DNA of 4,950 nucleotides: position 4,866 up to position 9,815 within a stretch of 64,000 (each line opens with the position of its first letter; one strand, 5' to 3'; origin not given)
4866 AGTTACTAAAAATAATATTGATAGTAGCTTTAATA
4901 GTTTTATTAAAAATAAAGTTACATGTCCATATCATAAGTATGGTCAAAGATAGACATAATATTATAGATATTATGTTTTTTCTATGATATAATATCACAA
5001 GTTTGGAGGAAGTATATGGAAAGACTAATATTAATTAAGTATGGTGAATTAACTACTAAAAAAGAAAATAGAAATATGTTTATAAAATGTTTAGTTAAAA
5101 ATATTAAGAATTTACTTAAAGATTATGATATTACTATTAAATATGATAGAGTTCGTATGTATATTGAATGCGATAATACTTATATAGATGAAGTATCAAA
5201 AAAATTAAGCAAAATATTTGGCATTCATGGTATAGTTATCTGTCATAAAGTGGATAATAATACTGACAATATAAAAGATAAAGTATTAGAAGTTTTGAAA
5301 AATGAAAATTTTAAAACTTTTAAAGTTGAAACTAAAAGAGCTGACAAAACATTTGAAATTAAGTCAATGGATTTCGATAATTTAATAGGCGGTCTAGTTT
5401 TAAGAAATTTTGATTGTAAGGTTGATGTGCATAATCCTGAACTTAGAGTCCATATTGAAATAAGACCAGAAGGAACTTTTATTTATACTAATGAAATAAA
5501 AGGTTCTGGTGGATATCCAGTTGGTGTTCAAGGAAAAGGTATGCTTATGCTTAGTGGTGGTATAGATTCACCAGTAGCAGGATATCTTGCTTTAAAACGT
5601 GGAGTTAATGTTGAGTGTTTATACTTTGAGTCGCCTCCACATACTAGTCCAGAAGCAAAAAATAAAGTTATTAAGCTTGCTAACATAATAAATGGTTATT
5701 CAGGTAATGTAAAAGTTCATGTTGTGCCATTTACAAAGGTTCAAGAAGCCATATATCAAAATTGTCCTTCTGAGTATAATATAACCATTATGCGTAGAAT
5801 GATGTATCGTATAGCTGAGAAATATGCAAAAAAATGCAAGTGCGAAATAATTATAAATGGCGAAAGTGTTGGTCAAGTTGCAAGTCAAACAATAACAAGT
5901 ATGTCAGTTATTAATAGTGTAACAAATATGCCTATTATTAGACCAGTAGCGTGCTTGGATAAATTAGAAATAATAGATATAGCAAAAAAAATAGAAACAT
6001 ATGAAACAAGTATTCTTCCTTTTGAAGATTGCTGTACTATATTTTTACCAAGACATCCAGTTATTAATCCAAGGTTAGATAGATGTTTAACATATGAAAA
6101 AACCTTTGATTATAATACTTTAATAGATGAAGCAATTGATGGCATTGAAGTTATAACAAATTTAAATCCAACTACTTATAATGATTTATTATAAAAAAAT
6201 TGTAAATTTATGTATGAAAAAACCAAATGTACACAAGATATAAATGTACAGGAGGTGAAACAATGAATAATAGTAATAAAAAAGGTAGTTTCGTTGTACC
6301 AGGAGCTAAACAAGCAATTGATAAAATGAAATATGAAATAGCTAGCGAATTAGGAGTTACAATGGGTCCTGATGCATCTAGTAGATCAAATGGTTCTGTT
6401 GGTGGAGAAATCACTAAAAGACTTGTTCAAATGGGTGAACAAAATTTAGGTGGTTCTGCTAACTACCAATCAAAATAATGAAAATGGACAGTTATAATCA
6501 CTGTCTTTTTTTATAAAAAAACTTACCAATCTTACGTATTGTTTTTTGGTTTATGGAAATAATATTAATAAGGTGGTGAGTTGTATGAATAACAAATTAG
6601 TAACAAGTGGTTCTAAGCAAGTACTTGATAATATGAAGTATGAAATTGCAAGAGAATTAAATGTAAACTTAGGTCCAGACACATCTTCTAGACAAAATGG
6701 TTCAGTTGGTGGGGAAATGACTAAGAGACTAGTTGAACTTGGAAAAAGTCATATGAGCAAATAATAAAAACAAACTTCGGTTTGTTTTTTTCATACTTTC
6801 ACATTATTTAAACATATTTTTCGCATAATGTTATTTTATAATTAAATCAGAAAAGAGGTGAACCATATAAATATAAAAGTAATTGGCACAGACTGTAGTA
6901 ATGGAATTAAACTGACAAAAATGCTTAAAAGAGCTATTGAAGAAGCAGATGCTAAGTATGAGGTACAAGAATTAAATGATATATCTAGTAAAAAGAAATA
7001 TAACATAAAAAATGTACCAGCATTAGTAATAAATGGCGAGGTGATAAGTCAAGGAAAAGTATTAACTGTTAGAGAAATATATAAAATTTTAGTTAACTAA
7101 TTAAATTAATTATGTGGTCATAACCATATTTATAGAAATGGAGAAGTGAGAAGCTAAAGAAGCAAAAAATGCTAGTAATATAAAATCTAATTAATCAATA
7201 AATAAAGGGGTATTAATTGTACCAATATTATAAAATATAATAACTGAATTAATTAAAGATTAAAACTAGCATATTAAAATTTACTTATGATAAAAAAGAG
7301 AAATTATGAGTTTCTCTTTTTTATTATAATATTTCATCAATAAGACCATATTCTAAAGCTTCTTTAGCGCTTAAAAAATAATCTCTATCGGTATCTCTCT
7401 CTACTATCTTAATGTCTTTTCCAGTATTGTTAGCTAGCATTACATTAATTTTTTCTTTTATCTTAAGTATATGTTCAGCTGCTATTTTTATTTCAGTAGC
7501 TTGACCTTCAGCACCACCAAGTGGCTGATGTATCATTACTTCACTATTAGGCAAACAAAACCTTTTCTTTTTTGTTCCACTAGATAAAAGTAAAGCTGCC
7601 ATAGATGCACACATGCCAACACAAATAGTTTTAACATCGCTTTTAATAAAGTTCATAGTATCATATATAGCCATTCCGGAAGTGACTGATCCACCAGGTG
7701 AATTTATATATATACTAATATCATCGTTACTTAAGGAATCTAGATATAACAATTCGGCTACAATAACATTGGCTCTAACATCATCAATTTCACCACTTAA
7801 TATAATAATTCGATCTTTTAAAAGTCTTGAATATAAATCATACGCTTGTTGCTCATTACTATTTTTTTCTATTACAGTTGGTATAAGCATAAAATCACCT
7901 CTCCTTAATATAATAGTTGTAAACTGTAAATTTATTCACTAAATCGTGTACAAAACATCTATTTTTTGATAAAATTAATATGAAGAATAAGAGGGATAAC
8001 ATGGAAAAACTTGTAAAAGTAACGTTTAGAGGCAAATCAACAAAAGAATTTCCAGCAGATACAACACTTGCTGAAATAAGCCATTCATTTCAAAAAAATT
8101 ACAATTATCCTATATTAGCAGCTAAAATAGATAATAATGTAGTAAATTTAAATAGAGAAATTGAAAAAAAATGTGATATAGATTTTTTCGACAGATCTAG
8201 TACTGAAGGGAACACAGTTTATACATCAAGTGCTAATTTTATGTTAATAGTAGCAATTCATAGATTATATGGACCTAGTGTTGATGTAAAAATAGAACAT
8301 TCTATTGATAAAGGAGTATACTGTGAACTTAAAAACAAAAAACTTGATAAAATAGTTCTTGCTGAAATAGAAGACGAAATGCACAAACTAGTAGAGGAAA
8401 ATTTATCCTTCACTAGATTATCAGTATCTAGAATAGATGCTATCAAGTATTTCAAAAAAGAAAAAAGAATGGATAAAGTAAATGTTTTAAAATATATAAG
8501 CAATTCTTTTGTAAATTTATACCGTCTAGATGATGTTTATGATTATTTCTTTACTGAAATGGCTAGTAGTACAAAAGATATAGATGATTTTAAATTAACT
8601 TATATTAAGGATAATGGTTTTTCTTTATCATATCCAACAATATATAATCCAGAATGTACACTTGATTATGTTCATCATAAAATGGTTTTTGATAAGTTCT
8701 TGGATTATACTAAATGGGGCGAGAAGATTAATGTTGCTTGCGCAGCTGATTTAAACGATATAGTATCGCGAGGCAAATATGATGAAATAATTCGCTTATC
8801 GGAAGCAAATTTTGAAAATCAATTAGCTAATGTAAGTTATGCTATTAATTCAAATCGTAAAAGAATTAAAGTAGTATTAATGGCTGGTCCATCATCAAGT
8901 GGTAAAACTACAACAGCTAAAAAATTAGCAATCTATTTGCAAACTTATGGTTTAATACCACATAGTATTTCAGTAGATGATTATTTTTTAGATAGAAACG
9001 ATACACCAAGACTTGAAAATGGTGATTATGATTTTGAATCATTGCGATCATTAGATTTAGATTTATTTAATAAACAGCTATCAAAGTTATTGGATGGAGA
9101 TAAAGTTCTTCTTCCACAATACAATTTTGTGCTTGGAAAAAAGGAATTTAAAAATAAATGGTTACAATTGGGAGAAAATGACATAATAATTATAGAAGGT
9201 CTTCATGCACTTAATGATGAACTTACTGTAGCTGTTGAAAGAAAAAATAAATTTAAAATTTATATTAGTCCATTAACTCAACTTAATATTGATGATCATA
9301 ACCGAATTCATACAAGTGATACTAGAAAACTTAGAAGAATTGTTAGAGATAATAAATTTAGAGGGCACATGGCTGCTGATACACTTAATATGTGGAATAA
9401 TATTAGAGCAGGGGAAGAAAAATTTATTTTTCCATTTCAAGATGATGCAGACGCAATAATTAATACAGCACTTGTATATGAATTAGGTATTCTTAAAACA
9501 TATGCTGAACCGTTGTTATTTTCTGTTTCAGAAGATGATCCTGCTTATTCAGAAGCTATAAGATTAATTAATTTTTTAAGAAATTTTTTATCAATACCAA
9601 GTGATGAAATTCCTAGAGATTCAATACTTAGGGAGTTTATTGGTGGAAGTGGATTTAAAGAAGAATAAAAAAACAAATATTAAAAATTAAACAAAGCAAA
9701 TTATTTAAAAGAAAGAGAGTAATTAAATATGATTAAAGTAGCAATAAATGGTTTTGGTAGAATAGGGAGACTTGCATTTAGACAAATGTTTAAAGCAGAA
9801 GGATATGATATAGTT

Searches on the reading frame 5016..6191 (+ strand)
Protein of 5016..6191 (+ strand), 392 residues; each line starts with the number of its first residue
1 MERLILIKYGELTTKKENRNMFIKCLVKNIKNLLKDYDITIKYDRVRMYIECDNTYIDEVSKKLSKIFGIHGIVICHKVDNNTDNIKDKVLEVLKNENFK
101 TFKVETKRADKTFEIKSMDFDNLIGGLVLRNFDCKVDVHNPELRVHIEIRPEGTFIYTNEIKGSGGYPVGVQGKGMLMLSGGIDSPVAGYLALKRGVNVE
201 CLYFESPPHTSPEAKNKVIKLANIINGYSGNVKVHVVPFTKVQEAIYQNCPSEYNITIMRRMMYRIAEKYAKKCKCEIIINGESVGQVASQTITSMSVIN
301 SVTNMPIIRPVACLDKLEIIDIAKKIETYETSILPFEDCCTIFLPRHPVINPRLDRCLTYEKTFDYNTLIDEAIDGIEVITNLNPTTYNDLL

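Call 55: search_protein_families(library=pfam, proteins=[window:5016-6191:+], max_evalue=0.0001)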
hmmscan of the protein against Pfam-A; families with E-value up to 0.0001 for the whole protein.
window:5016-6191:+ (392 aa): 4 families
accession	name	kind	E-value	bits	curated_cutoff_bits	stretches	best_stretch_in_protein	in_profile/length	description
PF02568.20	ThiI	-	2.9e-65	220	20.5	1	170-363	1-194/197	Thiamine biosynthesis protein (ThiI)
PF22025.1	ThiI_fer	-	1.3e-21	77.2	25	1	5-73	2-71/72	ThiI ferredoxin-like domain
PF02926.22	THUMP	-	7.5e-18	65.2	20.6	1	82-158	3-83/84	THUMP domain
PF06508.19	QueC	-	9.9e-05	22.4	22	0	176-328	3-175/210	Queuosine biosynthesis protein QueC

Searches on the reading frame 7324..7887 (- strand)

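Call 55: search_protein_families(library=pfam, proteins=[window:7324-7887:-], max_evalue=0.0001)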
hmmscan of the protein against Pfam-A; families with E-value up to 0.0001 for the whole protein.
window:7324-7887:- (187 aa): 1 family
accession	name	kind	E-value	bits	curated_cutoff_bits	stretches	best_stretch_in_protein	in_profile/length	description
PF00574.28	CLP_protease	-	1.2e-76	257.1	20.2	1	11-187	2-179/182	Clp protease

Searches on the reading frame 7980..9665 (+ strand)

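Call 55: search_protein_families(library=pfam, proteins=[window:7980-9665:+], max_evalue=0.0001)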
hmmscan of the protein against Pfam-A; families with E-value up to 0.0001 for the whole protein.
window:7980-9665:+ (562 aa): 1 family
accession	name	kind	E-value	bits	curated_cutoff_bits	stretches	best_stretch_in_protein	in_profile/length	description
PF00485.24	PRK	-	1.1e-19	71.5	22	1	300-496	3-189/196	Phosphoribulokinase / Uridine kinase family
